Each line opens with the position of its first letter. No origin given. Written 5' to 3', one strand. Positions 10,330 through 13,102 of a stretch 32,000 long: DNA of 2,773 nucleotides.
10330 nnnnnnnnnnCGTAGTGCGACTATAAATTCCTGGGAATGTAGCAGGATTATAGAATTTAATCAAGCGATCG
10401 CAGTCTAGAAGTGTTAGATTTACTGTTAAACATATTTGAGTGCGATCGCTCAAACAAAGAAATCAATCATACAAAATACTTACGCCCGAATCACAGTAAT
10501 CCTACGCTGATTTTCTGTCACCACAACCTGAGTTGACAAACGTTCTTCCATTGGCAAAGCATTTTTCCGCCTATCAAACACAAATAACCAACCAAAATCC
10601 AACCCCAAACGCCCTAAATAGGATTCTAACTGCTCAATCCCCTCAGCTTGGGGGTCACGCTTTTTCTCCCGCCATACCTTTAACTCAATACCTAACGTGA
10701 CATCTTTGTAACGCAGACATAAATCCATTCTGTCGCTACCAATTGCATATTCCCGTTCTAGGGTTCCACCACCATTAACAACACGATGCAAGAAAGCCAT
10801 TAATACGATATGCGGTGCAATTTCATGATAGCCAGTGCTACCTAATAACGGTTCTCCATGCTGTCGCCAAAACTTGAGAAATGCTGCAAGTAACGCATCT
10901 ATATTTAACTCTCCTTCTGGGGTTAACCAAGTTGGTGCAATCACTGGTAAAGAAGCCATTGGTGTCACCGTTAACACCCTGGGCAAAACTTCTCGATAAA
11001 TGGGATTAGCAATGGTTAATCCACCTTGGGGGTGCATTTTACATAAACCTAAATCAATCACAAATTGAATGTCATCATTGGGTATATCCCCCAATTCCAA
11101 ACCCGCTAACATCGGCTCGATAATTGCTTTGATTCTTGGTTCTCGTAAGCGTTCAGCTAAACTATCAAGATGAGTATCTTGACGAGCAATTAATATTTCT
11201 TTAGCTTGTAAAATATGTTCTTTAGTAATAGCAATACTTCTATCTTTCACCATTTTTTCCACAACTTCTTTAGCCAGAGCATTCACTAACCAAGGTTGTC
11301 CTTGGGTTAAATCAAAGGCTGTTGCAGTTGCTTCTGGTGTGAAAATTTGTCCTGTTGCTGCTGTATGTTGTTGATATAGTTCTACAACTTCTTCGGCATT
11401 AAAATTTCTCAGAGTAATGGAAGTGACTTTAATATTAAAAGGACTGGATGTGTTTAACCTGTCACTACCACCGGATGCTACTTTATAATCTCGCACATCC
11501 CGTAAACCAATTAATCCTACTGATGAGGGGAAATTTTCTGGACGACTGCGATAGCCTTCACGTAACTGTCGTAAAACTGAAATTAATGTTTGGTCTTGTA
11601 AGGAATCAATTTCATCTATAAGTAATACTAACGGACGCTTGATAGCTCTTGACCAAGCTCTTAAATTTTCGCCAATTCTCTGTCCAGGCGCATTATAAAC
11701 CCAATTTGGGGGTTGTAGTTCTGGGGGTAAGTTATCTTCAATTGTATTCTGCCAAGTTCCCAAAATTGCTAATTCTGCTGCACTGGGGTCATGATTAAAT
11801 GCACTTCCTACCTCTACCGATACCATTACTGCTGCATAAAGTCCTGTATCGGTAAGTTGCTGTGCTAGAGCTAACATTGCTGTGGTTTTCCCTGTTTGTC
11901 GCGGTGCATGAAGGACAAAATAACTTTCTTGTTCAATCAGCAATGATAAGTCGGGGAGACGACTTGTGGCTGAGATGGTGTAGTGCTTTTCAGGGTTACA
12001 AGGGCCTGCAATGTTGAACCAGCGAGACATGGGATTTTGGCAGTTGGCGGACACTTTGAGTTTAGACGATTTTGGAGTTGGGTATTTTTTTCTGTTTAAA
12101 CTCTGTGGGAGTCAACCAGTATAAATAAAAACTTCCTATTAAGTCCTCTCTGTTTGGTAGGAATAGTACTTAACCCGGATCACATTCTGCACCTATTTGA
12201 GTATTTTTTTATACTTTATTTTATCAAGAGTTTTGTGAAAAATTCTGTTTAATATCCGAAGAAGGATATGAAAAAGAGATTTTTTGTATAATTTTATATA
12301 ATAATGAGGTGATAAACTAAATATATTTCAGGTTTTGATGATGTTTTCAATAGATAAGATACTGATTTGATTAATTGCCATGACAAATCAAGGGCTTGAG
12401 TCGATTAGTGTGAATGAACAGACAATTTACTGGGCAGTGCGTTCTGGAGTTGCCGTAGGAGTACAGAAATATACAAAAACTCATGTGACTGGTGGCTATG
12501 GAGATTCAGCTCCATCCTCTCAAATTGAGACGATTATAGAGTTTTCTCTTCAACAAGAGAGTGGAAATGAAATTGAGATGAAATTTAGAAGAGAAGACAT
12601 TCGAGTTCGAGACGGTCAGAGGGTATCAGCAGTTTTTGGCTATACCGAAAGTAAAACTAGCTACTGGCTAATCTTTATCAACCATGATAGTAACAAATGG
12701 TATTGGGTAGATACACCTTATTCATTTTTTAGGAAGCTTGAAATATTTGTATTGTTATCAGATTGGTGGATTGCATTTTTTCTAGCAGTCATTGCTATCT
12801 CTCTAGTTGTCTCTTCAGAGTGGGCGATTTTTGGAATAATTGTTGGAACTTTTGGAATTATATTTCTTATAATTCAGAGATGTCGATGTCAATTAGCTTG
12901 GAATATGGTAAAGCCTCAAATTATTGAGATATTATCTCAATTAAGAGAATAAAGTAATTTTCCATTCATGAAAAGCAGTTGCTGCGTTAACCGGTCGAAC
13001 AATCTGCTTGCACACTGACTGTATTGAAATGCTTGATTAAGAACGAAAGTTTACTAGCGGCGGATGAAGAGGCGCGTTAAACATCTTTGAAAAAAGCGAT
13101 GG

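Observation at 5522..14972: hupL is split by a 9.4-kb XisC-type excision element; in-silico excision restores a 531-aa HupL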

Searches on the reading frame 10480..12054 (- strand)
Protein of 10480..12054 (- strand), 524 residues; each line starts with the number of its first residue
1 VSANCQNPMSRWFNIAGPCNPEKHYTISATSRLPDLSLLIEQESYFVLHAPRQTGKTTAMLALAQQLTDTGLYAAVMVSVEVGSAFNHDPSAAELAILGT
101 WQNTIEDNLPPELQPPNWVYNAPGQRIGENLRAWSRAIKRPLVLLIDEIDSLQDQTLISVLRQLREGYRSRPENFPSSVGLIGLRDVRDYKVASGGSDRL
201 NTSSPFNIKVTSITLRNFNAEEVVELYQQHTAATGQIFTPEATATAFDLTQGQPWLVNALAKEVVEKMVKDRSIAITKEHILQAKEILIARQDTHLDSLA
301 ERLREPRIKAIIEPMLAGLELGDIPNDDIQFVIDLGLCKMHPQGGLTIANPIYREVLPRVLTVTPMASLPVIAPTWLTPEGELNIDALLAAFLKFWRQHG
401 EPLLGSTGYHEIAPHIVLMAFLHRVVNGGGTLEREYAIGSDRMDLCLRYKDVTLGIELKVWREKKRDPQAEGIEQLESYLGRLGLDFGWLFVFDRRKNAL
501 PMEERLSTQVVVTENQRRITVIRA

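Call 6: search_protein_families(library=pfam, proteins=[window:10480-12054:-])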
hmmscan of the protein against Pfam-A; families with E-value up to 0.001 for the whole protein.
window:10480-12054:- (524 aa): 4 families
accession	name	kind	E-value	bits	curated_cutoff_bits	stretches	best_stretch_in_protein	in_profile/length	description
PF14516.12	AAA_35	-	1.6e-07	30.9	27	1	137-269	124-248/331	AAA-like domain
PF13191.12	AAA_16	-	2e-05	25.6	32.6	1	44-164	25-155/167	AAA ATPase domain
PF13401.12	AAA_22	-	3.9e-05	24.4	27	1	42-186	4-125/130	AAA domain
PF00004.35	AAA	-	0.00013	22.9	21.2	1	47-168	2-95/131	ATPase family associated with various cellular activities (AAA)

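Call 7: search_protein_families(library=ncbifam, proteins=[window:10480-12054:-])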
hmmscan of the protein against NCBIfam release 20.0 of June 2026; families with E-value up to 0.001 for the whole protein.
window:10480-12054:- (524 aa): 0 families

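Call 31: search_protein_families(library=padloc, proteins=[window:10480-12054:-], max_evalue=0.01)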
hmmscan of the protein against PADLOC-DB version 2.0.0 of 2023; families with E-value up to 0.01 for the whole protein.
window:10480-12054:- (524 aa): 1 family
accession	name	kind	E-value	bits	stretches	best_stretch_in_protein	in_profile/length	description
PDLC04140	mad8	-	0.00047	17.8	0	34-100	18-76/314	mads_8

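Call 34: search_protein_families(library=phrogs, proteins=[window:10480-12054:-], max_evalue=0.001)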
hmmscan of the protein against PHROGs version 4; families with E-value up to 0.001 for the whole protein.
window:10480-12054:- (524 aa): 1 family
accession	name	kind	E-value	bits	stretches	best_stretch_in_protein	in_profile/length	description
phrog_2586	-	unknown function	0.00032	21.8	1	48-77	48-78/166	-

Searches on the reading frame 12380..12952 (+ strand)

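Call 6: search_protein_families(library=pfam, proteins=[window:12380-12952:+])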
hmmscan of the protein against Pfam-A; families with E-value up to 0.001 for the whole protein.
window:12380-12952:+ (190 aa): 0 families

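Call 7: search_protein_families(library=ncbifam, proteins=[window:12380-12952:+])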
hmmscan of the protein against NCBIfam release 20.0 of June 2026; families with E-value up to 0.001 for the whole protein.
window:12380-12952:+ (190 aa): 0 families

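Call 31: search_protein_families(library=padloc, proteins=[window:12380-12952:+], max_evalue=0.01)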
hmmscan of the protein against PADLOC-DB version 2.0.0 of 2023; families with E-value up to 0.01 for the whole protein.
window:12380-12952:+ (190 aa): 0 families

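Call 34: search_protein_families(library=phrogs, proteins=[window:12380-12952:+], max_evalue=0.001)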
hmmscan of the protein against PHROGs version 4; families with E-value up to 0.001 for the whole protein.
window:12380-12952:+ (190 aa): 0 families

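Call 73: search_protein_families(library=pfam, proteins=[window:12380-12952:+], max_evalue=1)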
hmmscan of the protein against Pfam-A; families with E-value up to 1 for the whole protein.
window:12380-12952:+ (190 aa): 2 families
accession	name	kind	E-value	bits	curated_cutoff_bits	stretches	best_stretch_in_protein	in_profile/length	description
PF11317.13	DUF3119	-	0.011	16.6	25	1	125-183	3-58/114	Protein of unknown function (DUF3119)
PF04246.17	RseC_MucC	-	0.64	10.4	24.4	1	131-182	76-129/130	Positive regulator of sigma(E), RseC/MucC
